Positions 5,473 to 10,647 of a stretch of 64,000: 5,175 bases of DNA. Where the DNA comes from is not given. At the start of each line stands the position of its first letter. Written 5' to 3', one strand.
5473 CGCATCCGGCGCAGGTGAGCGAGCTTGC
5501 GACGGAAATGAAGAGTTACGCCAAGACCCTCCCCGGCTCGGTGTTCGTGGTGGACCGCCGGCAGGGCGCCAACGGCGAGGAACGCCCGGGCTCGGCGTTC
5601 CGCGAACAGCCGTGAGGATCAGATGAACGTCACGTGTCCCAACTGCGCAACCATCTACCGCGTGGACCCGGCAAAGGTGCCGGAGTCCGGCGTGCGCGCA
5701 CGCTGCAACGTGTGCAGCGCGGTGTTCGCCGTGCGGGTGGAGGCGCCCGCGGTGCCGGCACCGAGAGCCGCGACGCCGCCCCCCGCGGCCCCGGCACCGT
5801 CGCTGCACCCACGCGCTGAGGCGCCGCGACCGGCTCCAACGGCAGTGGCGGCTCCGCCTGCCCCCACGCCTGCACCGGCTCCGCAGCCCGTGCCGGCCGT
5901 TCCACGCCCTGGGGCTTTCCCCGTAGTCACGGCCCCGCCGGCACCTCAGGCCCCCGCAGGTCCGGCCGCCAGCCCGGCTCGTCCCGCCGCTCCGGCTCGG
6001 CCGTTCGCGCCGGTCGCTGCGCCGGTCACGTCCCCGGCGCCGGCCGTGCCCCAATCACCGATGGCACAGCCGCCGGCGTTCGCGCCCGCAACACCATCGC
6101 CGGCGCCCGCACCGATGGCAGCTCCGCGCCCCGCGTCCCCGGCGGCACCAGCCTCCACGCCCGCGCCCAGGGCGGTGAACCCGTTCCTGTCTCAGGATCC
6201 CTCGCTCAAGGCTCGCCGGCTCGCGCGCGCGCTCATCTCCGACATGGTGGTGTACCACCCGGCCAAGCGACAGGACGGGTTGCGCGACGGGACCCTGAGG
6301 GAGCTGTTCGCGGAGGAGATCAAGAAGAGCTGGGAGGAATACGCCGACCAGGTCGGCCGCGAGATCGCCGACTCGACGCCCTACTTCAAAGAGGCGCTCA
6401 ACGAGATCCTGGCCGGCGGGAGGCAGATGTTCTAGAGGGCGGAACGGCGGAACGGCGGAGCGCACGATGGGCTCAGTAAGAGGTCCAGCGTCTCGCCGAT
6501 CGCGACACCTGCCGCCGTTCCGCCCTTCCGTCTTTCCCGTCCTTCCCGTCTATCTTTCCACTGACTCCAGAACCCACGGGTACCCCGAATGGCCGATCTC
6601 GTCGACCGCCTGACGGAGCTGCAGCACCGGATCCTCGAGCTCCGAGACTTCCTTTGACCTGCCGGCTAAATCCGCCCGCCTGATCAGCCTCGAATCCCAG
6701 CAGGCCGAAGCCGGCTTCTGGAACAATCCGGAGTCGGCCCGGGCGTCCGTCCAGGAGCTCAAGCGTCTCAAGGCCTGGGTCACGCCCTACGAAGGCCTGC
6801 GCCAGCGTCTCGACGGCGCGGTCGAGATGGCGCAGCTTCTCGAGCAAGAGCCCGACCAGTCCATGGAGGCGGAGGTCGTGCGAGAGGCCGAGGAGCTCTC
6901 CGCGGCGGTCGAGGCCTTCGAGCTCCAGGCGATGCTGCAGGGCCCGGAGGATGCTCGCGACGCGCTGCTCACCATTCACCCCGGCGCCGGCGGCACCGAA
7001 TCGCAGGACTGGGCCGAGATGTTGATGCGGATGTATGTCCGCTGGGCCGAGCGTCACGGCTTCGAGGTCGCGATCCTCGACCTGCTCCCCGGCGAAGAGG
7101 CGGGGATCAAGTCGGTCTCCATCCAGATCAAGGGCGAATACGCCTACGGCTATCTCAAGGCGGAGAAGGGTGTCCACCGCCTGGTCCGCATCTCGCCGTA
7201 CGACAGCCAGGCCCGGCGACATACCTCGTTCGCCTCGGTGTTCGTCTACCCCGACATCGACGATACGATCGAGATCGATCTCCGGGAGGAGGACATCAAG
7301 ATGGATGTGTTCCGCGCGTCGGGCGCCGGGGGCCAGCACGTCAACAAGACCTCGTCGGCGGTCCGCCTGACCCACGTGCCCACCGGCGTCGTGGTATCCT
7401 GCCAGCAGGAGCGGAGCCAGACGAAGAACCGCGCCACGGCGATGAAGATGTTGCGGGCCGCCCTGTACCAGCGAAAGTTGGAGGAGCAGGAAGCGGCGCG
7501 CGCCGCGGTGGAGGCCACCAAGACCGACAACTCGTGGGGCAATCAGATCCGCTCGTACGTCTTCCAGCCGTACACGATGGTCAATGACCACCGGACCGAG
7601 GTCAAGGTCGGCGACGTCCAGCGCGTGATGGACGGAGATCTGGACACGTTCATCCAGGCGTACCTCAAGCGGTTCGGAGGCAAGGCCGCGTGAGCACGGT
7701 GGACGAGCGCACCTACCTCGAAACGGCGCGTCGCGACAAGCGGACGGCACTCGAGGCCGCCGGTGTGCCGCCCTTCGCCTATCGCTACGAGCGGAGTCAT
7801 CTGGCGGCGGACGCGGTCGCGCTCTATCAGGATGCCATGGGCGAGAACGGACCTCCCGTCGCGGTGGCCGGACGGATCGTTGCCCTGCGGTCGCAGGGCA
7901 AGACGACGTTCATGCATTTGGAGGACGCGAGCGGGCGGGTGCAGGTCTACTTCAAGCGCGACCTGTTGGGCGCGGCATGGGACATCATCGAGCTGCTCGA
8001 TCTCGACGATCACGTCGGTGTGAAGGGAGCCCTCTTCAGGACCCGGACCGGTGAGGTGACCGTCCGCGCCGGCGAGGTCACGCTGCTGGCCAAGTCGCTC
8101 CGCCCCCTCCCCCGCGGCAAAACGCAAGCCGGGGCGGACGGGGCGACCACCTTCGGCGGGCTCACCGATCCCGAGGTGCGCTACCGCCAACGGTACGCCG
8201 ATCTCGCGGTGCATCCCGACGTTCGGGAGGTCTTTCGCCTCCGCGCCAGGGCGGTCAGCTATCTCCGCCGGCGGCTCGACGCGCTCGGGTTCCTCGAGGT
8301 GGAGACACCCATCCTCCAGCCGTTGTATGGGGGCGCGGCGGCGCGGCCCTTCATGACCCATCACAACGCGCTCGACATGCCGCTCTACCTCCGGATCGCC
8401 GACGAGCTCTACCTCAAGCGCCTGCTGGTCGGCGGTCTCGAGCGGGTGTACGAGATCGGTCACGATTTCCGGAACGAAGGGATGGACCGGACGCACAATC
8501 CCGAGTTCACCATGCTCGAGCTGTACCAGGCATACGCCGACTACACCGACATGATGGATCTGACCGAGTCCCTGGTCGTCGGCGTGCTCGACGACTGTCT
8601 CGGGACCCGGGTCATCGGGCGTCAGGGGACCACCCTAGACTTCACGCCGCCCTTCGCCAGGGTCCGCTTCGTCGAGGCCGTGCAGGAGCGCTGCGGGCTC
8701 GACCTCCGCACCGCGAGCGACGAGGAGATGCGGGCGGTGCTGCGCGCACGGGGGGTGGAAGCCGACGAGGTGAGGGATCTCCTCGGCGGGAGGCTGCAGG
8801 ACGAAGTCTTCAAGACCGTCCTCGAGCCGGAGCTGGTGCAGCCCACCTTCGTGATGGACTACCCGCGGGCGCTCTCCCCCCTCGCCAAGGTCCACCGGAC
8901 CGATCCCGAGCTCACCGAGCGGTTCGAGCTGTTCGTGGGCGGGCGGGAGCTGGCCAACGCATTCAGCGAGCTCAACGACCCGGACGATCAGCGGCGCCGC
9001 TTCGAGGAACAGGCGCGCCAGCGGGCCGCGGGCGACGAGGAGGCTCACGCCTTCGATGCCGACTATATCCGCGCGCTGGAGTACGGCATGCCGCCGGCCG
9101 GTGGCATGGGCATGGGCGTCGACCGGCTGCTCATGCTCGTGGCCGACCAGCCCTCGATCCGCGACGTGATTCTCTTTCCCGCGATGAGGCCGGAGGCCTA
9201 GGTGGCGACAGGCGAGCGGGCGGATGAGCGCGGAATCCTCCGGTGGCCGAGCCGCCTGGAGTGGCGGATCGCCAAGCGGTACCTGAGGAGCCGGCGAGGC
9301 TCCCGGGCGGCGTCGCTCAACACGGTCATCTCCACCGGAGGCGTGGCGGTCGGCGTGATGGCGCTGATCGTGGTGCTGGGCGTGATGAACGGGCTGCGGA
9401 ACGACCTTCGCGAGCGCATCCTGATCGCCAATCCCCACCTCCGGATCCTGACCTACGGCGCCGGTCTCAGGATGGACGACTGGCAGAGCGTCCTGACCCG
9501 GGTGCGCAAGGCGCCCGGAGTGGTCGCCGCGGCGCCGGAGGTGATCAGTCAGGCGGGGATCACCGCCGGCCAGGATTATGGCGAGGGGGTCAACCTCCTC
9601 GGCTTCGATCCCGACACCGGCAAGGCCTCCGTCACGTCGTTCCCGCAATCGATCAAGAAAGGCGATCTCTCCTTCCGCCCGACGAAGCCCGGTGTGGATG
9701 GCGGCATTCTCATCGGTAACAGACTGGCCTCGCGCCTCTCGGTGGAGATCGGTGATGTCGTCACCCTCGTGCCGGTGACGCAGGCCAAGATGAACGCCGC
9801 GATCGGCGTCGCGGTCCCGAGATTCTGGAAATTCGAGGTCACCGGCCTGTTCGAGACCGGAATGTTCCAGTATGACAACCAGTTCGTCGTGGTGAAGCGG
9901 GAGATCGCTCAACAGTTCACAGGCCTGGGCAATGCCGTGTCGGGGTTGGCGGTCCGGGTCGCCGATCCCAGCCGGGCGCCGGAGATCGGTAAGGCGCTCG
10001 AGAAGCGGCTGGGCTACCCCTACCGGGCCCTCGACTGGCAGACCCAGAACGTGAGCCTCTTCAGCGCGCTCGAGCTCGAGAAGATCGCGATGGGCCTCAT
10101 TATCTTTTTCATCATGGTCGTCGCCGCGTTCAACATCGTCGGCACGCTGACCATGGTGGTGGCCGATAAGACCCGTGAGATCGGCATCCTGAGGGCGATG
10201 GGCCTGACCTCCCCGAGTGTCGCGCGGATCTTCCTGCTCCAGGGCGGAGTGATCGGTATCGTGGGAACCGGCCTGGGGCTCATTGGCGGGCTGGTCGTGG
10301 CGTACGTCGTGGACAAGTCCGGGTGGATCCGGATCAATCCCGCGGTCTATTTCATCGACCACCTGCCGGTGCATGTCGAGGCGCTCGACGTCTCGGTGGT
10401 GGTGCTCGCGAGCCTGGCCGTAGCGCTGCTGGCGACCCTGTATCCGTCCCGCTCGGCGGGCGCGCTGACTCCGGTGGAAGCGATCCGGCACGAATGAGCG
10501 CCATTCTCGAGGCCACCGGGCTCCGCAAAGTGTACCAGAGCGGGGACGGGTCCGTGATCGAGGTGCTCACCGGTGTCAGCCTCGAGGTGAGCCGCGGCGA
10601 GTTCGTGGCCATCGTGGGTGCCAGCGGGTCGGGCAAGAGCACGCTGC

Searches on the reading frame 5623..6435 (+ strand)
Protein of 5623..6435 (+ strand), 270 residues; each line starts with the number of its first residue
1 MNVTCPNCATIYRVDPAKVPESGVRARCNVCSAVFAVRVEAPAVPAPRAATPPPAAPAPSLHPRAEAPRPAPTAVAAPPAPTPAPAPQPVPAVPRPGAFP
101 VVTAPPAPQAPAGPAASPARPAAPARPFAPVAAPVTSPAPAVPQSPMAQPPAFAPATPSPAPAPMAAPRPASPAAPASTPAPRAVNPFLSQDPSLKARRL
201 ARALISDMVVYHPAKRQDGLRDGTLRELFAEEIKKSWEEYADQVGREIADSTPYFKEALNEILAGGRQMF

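Call 14: search_protein_families(library=pfam, proteins=[window:5623-6435:+], max_evalue=0.0001)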
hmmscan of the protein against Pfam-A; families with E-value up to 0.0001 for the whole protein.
window:5623-6435:+ (270 aa): 2 families
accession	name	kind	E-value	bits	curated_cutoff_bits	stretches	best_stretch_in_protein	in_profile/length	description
PF13717.11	Zn_ribbon_4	-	1.4e-13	50.9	30.3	1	1-35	1-35/36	zinc-ribbon domain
PF13719.11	Zn_ribbon_5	-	3.2e-07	30.5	29.3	1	1-37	1-37/37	zinc-ribbon domain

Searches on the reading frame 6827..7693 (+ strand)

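Call 14: search_protein_families(library=pfam, proteins=[window:6827-7693:+], max_evalue=0.0001)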
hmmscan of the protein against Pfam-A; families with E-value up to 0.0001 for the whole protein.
window:6827-7693:+ (288 aa): 2 families
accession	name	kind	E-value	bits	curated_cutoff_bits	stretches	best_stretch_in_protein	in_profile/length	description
PF03462.23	PCRF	-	2.1e-50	171.7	24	1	3-138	56-194/194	PCRF domain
PF00472.26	RF-1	-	1.4e-43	148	35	1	147-256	2-116/116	RF-1 domain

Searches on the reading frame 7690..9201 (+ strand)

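Call 14: search_protein_families(library=pfam, proteins=[window:7690-9201:+], max_evalue=0.0001)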
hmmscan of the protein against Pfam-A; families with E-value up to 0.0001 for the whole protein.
window:7690-9201:+ (503 aa): 2 families
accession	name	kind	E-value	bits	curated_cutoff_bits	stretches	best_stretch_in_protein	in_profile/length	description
PF00152.25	tRNA-synt_2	-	2e-90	303.4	25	1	161-499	2-307/308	tRNA synthetases class II (D, K and N)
PF01336.31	tRNA_anti-codon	-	2.5e-14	53.4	27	1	57-133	1-75/75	OB-fold nucleic acid binding domain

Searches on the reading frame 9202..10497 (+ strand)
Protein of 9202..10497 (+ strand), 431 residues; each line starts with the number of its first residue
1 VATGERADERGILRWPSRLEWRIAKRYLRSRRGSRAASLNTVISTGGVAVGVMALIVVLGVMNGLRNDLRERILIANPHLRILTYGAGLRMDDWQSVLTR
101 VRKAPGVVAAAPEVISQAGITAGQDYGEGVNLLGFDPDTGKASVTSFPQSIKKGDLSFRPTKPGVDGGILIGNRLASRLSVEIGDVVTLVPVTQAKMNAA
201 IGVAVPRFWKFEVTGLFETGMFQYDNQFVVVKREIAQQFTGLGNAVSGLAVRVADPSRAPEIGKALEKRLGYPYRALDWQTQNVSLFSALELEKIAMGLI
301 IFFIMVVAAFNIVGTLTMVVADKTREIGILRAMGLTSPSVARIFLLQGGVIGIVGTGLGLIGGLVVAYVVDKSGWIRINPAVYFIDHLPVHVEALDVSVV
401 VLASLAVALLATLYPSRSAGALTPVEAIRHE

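Call 14: search_protein_families(library=pfam, proteins=[window:9202-10497:+], max_evalue=0.0001)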
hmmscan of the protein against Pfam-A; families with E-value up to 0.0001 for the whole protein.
window:9202-10497:+ (431 aa): 2 families
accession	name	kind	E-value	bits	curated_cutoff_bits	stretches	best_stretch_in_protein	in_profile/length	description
PF02687.27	FtsX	-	1.2e-17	64.5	25.5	1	299-419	2-115/120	FtsX-like permease C-terminal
PF12704.14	MacB_PCD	-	1.6e-17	64.9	27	1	41-268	1-206/207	MacB-like periplasmic core domain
